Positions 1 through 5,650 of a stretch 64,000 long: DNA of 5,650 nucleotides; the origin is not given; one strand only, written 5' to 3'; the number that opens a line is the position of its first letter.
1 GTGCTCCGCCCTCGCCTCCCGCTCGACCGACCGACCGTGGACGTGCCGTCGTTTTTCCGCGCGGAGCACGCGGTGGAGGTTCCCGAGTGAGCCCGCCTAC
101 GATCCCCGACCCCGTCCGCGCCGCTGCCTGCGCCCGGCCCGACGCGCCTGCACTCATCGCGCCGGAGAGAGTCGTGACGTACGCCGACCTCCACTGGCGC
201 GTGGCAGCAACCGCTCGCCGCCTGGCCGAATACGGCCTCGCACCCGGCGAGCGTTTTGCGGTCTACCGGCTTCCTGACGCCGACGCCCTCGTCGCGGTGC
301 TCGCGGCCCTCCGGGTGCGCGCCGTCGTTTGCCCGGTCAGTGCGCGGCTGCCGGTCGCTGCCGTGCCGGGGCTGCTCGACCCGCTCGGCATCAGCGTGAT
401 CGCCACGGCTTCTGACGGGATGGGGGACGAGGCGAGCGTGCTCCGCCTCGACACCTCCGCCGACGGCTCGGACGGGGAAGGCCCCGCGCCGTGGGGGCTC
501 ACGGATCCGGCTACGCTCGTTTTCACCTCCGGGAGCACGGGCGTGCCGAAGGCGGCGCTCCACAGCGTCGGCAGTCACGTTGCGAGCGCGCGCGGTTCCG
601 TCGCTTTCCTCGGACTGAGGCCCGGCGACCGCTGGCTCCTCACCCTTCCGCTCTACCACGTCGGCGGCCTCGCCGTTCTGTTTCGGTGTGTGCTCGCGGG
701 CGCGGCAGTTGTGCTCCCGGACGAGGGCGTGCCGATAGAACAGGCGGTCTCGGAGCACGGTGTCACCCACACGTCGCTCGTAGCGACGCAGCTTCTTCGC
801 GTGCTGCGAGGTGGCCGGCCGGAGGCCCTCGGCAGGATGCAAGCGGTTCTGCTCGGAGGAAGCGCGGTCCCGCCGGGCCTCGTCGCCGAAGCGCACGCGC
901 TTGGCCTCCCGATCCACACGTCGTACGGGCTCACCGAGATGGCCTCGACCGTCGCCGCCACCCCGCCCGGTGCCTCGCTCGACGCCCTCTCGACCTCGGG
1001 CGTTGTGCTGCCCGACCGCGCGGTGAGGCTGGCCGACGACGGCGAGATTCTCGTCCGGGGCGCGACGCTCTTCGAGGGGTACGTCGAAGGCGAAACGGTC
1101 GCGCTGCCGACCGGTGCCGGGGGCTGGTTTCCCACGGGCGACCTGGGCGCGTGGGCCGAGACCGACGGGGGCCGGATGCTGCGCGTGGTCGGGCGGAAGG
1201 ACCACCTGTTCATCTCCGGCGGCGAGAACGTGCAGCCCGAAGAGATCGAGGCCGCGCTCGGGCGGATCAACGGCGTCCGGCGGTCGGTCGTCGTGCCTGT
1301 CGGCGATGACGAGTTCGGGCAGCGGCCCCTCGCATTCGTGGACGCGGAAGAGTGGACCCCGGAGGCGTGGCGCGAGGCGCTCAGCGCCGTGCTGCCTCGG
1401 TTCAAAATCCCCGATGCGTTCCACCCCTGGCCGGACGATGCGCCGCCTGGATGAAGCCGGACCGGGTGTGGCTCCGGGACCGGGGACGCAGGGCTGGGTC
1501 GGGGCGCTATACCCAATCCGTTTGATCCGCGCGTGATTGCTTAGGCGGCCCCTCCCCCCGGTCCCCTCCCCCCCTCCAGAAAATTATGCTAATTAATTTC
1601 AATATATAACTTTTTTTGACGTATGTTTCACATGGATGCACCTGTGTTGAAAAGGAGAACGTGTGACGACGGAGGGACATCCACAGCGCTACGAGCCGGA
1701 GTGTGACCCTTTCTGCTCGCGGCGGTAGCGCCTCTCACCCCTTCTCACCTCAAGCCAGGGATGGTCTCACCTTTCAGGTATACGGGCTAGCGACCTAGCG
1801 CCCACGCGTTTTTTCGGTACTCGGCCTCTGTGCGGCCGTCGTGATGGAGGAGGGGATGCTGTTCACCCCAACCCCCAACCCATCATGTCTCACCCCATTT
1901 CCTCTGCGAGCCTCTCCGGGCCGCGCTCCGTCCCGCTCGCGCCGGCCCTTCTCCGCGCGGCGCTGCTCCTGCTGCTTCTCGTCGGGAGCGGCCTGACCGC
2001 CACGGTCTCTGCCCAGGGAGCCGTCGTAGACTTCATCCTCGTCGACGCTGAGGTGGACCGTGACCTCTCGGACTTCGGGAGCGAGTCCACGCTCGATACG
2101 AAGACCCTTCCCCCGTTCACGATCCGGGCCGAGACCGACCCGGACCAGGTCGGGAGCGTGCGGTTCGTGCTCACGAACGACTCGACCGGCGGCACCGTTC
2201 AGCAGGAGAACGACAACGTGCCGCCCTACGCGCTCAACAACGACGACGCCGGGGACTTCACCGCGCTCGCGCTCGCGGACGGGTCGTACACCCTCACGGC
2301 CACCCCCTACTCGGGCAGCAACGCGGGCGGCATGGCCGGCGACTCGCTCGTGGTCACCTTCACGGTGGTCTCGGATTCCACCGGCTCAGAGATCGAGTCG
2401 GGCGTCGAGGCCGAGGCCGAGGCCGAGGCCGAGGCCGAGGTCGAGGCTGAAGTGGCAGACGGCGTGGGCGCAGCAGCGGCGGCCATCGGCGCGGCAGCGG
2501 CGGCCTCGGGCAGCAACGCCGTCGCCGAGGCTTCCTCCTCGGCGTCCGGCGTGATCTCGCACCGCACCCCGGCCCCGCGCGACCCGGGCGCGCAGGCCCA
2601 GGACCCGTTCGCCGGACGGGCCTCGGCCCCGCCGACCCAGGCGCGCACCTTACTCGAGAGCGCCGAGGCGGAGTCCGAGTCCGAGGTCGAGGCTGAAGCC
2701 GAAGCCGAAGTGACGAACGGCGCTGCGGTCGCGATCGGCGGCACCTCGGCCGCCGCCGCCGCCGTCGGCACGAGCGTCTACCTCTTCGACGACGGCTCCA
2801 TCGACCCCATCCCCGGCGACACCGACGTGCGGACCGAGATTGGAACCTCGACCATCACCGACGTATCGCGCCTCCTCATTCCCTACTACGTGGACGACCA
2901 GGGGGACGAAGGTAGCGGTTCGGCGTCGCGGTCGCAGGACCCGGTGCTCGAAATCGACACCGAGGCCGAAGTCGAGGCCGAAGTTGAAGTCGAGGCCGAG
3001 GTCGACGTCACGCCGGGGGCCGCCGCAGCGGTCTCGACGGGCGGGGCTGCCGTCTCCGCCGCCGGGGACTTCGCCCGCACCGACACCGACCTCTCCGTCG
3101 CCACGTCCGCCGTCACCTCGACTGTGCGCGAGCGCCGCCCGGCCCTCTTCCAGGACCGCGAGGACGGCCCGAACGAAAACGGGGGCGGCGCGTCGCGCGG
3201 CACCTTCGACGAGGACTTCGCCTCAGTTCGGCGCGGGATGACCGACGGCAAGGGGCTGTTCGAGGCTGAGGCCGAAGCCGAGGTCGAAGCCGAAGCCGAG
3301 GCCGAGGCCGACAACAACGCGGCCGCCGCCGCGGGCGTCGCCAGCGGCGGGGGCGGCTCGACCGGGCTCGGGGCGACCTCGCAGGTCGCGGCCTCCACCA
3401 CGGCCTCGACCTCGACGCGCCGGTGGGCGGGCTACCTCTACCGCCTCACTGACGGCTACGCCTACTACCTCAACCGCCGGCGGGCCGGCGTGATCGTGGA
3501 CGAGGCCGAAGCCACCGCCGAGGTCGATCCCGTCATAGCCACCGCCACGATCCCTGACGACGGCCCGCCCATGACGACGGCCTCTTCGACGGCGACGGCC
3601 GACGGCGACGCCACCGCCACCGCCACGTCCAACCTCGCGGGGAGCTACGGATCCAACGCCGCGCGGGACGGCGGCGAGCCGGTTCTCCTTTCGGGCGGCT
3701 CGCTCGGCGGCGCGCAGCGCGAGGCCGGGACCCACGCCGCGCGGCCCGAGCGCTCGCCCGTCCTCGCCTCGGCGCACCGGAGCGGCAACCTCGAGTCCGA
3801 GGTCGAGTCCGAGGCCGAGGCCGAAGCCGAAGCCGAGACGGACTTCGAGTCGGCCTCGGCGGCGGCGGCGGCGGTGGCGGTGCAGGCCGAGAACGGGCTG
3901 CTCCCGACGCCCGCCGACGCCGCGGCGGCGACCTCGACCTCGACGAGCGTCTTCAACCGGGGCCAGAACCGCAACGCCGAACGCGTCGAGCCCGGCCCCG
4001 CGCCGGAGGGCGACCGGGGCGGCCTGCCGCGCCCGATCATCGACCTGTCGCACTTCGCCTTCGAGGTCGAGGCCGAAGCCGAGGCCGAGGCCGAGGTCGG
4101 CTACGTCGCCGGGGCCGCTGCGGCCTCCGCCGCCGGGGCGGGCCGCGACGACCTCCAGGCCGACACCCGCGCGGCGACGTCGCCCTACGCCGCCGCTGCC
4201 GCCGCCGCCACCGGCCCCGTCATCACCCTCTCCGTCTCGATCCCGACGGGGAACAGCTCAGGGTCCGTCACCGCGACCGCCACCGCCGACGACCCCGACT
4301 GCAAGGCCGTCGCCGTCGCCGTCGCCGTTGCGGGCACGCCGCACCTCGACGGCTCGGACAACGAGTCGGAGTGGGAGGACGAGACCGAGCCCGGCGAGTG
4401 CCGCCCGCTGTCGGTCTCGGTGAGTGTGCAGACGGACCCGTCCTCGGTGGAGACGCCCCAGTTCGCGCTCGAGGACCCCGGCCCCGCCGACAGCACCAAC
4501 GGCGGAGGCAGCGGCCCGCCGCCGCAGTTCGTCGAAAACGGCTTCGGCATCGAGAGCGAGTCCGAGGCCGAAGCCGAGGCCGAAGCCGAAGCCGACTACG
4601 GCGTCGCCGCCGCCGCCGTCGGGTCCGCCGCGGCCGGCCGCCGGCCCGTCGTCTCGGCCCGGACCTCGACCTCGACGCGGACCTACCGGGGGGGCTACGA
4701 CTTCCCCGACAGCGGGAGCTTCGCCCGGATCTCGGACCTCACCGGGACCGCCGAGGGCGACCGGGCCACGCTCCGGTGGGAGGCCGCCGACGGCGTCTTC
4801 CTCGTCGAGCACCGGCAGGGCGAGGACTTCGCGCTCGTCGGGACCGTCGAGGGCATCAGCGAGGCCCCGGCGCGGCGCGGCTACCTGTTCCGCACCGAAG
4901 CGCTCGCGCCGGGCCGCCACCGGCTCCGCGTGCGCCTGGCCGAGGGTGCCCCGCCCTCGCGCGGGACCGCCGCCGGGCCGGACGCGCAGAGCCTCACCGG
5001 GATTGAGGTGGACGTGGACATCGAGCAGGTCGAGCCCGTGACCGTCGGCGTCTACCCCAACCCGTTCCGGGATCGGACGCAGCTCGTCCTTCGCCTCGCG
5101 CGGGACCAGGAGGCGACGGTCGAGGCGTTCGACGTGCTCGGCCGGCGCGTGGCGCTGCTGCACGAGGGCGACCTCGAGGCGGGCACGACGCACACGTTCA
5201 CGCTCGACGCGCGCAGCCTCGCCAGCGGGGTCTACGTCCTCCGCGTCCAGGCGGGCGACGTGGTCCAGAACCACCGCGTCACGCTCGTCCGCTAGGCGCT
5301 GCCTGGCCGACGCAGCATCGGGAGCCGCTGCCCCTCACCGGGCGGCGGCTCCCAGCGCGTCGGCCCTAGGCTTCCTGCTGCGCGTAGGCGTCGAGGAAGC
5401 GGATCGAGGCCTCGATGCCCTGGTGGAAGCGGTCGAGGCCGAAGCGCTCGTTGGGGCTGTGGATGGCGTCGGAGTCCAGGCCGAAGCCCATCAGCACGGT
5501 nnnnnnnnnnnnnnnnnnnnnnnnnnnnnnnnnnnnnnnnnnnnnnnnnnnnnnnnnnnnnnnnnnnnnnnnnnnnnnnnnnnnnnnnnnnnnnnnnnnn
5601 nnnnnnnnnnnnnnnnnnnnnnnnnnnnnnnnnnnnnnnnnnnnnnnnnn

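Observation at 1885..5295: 1136-aa T9SS cargo built from alternating (Glu-Ala)n tracts and poly-Ala/Gly blocks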

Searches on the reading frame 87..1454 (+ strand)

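Call 70: search_protein_families(library=pfam, proteins=[window:87-1454:+], max_evalue=0.0001)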
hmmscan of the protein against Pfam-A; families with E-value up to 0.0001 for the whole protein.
window:87-1454:+ (455 aa): 2 families
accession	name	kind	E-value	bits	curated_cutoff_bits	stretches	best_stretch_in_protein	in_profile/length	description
PF00501.34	AMP-binding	-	5.6e-55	187.1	29.9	1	12-332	3-383/384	AMP-binding enzyme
PF13193.12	AMP-binding_C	-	2e-05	25.8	24.5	0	386-447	1-65/76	AMP-binding enzyme C-terminal domain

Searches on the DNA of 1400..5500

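Call 68: search_rna_families(source=window, start=1400, end=5500, threshold=evalue, max_evalue=1)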
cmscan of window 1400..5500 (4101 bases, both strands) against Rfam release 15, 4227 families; matches with E-value up to 1: 1.
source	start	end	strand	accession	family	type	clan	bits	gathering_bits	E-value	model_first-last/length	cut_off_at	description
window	2275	2385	-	RF00312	snoZ206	Gene; snRNA; snoRNA; CD-box;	-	23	50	0.61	1-129/129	no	Small nucleolar RNA Z206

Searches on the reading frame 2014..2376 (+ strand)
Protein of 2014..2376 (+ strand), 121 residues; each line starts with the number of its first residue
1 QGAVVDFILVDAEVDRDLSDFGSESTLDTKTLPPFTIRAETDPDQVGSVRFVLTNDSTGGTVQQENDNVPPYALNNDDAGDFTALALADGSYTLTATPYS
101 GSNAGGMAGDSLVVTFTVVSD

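Call 40: search_protein_families(library=pfam, proteins=[window:2014-2376:+], max_evalue=0.01)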
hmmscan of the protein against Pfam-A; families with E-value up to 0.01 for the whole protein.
window:2014-2376:+ (121 aa): 0 families

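Call 61: search_solved_structures(query=window:2014-2376:+, max_evalue=10)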
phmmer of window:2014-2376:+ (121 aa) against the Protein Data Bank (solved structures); distinct sequences matched with E-value up to 10: 21.
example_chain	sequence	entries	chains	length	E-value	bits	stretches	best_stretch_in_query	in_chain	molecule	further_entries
6i39_A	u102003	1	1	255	3.4e-07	33.7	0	78-112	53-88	v31Pizza6-AYW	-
7zph_A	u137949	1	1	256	8.9e-07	32.3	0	78-114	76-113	Pizza6-TNK-RSH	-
3wwa_A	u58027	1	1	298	1.8e-06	31.3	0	78-114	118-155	Pizza7H protein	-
6i3a_A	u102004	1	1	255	2e-06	31.2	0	78-112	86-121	v22Pizza6-AYW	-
7zq2_A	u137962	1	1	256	3.6e-06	30.4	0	78-112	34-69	Pizza6-RSH-TSH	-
7zqg_A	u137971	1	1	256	5e-06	29.9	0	78-112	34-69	Pizza6-KSH-TSH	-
6i37_A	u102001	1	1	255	5.2e-06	29.9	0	78-112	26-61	nv1Pizza6-AYW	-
6i38_A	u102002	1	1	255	6.1e-06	29.6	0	78-112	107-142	nv2Pizza6-AYW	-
7zpw_A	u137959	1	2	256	8.4e-06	29.2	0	78-112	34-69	Pizza6-TSK-TSH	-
7zpz_A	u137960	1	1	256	8.4e-06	29.2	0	78-112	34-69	Pizza6-TSR-TSH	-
3ww9_A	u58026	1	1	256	1.2e-05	28.7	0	78-114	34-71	pizza6 protein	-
6rej_A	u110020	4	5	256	1.4e-05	28.5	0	78-113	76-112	Pizza6-SH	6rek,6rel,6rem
6f0q_A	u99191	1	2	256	1.4e-05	28.4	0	78-112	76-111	Pizza6-AYW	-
6f0t_A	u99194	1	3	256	1.5e-05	28.4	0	78-113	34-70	Pizza6-SFW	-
6i3b_A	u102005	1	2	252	1.5e-05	28.4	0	78-112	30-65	cPizza6-AYW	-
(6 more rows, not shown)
